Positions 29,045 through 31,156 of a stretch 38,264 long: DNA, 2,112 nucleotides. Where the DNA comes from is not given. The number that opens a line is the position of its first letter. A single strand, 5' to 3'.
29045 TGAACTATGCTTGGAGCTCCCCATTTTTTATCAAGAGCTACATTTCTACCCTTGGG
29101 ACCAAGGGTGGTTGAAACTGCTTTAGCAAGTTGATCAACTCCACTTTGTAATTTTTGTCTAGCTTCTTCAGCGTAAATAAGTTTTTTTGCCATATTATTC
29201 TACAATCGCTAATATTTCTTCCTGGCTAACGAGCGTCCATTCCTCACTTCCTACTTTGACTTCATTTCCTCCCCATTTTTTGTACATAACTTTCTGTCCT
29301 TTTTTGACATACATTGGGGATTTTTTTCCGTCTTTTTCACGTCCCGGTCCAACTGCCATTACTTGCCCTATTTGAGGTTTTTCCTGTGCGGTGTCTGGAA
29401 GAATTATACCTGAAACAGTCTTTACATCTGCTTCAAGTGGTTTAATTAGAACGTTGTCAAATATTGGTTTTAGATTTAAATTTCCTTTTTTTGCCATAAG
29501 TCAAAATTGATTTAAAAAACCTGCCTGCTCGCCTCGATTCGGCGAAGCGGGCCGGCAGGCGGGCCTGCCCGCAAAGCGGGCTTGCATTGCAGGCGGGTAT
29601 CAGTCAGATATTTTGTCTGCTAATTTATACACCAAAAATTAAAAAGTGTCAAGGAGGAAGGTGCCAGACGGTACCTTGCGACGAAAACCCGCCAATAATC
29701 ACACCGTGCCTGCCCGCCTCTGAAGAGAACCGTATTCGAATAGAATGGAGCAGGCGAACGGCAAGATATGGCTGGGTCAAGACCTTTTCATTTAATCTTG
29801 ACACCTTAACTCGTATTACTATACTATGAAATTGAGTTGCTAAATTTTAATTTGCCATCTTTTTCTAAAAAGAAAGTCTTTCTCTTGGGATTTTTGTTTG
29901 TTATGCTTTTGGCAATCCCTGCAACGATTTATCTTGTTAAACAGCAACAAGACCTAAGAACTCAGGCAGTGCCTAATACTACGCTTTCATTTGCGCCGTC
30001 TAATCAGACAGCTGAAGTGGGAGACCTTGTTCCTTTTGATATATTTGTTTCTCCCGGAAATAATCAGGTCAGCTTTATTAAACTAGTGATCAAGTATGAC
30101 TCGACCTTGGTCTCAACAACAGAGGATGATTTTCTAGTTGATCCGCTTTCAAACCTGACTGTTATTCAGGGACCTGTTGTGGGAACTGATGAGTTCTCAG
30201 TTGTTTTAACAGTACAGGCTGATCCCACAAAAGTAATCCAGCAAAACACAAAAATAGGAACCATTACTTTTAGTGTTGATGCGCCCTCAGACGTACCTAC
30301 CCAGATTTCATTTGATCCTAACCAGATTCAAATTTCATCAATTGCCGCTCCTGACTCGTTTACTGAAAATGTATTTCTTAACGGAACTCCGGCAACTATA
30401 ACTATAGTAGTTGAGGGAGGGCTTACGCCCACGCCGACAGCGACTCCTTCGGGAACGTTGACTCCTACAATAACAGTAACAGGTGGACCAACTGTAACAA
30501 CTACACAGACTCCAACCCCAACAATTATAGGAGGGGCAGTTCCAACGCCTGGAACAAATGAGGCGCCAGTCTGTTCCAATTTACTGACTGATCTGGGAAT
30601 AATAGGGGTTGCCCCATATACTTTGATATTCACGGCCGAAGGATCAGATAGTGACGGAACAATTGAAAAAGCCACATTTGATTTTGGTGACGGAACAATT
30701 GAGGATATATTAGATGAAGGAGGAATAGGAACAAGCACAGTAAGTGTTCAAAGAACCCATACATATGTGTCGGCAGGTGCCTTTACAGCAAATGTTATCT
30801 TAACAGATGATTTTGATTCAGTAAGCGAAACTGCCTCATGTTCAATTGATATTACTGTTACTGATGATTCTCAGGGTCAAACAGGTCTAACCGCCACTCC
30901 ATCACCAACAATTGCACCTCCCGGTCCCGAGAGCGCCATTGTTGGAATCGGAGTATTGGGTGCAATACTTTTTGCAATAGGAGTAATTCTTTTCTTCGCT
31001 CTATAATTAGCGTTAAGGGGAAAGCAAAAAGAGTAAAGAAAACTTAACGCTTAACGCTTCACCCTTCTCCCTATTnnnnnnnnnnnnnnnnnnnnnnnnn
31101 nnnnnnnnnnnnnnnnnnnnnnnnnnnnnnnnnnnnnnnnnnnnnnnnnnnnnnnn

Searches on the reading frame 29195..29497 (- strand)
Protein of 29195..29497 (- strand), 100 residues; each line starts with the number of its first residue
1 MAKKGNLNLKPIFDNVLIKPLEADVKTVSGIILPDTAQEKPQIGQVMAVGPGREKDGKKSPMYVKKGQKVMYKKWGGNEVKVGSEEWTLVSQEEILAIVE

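Call 13: search_protein_families(library=pfam, proteins=[window:29195-29497:-], max_evalue=0.01)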
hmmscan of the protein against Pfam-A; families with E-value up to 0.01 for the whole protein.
window:29195-29497:- (100 aa): 1 family
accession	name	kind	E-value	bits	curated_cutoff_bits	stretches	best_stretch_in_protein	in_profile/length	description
PF00166.26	Cpn10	-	1.6e-30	105.4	21.1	1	8-99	1-93/93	Chaperonin 10 Kd subunit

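Call 54: find_homologous_proteins(query=window:29195-29497:-, max_evalue=1e-20)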
Query window:29195-29497:- (100 aa): 2692 proteins with E <= 1e-20 among 2832 candidates; the best 120 are listed.
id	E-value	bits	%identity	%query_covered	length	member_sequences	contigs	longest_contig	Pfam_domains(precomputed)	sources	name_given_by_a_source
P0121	3.4e-57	208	100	99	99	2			PF00166.27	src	-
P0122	6.9e-42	159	73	100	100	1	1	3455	PF00166.27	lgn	-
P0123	1.2e-41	159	73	97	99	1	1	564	PF00166.27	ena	-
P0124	8.9e-41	156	76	99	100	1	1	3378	PF00166.27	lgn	-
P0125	1.1e-40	156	72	100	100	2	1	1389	PF00166.27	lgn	-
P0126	3.5e-40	154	74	100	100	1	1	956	PF00166.27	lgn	-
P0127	3.6e-40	154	78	93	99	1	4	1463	PF00166.27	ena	-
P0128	3.7e-40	154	76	99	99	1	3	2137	PF00166.27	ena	-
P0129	7.4e-40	153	81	92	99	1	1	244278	PF00166.27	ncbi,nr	ncbi:MAG: co-chaperone GroES [Candidatus Levybacteria bacterium]|nr:co-chaperone GroES [Candidatus L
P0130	1.0e-39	152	79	93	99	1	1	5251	PF00166.27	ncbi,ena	-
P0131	1.4e-39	152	72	99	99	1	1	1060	PF00166.27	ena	-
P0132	1.6e-39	152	79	91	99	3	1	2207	PF00166.27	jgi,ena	-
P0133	1.8e-39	152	77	95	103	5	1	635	PF00166.27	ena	-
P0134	2.2e-39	151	74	99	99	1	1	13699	PF00166.27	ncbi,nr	ncbi:MAG: co-chaperone GroES [bacterium]|nr:co-chaperone GroES [bacterium]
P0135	2.4e-39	151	74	99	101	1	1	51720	PF00166.27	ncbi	-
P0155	1.7e-38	149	72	97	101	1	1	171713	PF00166.27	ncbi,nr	ncbi:MAG: co-chaperone GroES [Candidatus Levybacteria bacterium]|nr:co-chaperone GroES [Candidatus L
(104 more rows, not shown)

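Call 55: find_encoding_contigs(protein=P0155, flank=10000, max_places=1)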
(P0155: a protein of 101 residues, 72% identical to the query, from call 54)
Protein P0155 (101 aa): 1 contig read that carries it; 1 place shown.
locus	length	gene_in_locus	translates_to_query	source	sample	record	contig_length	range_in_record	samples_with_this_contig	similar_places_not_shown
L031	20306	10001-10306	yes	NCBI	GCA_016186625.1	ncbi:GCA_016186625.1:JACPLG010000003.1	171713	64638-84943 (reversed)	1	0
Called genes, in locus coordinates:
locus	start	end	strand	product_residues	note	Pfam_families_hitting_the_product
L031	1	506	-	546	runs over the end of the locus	-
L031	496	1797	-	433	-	PF00070:Pyr_redox (faint), PF01266:DAO, PF01593:Amino_oxidase, PF07992:Pyr_redox_2 (faint), PF13450:NAD_binding_8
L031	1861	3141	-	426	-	PF19077:Big_13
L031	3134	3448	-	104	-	-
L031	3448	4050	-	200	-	PF04838:Baculo_LEF5 (weak), PF04350:PilO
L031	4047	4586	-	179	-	PF05137:PilN (weak)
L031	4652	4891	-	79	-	PF01649:Ribosomal_S20p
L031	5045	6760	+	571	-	PF03023:MurJ, PF13440:Polysacc_synt_3 (weak)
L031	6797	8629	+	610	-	PF00009:GTP_EFTU, PF22042:EF-G_D2 (faint), PF03144:GTP_EFTU_D2, PF14492:EFG_III (weak), PF00679:EFG_C, PF06421:LepA_C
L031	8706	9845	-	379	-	PF00801:PKD (weak)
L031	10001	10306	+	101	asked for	PF00166:Cpn10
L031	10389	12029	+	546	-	PF00118:Cpn60_TCP1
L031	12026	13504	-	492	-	PF00215:OMPdecase, PF00156:Pribosyltran (weak)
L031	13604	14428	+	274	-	PF08308:PEGA, PF08239:SH3_3, PF18348:SH3_16 (weak)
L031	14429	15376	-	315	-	PF01040:UbiA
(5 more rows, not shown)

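Call 56: find_encoding_contigs(protein=P0129, flank=10000, max_places=1)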
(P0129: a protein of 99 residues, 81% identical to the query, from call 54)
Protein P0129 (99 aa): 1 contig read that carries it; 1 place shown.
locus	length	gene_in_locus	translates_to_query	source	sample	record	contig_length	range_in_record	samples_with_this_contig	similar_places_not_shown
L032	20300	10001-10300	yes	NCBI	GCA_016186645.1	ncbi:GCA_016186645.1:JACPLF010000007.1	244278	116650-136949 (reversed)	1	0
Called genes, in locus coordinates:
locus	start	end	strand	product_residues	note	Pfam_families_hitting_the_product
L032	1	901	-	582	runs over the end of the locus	PF02366:PMT, PF13231:PMT_2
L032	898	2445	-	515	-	PF13231:PMT_2 (weak)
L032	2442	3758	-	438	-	PF16656:Pur_ac_phosph_N (faint), PF13620:CarboxypepD_reg (faint), PF19077:Big_13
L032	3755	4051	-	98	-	-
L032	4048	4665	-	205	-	PF04350:PilO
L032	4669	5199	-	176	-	PF05137:PilN (weak)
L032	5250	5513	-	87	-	PF01649:Ribosomal_S20p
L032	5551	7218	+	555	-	PF01554:MatE (faint), PF03023:MurJ, PF13440:Polysacc_synt_3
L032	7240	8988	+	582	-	PF00009:GTP_EFTU, PF00071:Ras (weak), PF03144:GTP_EFTU_D2, PF14492:EFG_III (weak), PF00679:EFG_C, PF06421:LepA_C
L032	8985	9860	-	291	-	-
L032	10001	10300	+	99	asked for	PF00166:Cpn10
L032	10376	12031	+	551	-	PF00118:Cpn60_TCP1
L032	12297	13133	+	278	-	PF08308:PEGA (weak), PF08239:SH3_3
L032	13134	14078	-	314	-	PF01040:UbiA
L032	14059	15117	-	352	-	PF00953:Glycos_transf_4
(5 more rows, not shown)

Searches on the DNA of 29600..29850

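Call 66: search_rna_families(source=window, start=29600, end=29850, threshold=evalue, max_evalue=10)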
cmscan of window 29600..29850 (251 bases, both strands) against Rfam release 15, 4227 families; matches with E-value up to 10: 1.
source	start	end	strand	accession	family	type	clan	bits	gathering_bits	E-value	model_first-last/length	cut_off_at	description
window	29684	29738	-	RF02224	sX5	Gene; sRNA;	-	11.5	50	8.4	1-49/49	no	Xanthomonadaceae sRNA sX5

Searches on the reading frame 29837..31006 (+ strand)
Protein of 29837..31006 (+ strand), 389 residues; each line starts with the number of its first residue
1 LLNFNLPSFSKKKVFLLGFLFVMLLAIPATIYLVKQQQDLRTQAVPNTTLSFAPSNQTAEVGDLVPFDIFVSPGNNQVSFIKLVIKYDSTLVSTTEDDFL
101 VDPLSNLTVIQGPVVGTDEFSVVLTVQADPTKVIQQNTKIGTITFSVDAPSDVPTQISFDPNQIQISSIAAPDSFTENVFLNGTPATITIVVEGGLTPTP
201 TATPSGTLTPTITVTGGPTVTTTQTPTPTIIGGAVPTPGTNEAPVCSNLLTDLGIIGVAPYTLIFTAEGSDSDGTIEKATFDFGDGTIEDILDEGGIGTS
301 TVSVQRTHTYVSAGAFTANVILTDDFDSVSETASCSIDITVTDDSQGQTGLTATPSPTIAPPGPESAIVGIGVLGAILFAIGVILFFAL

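Call 13: search_protein_families(library=pfam, proteins=[window:29837-31006:+], max_evalue=0.01)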
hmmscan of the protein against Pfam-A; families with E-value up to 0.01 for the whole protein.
window:29837-31006:+ (389 aa): 2 families
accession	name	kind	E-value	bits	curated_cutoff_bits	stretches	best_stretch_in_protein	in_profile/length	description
PF00801.26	PKD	-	6.6e-08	32.9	23.5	1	258-333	12-76/80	PKD domain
PF18911.6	PKD_4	-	4.3e-07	30.3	27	1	261-336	18-82/85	PKD domain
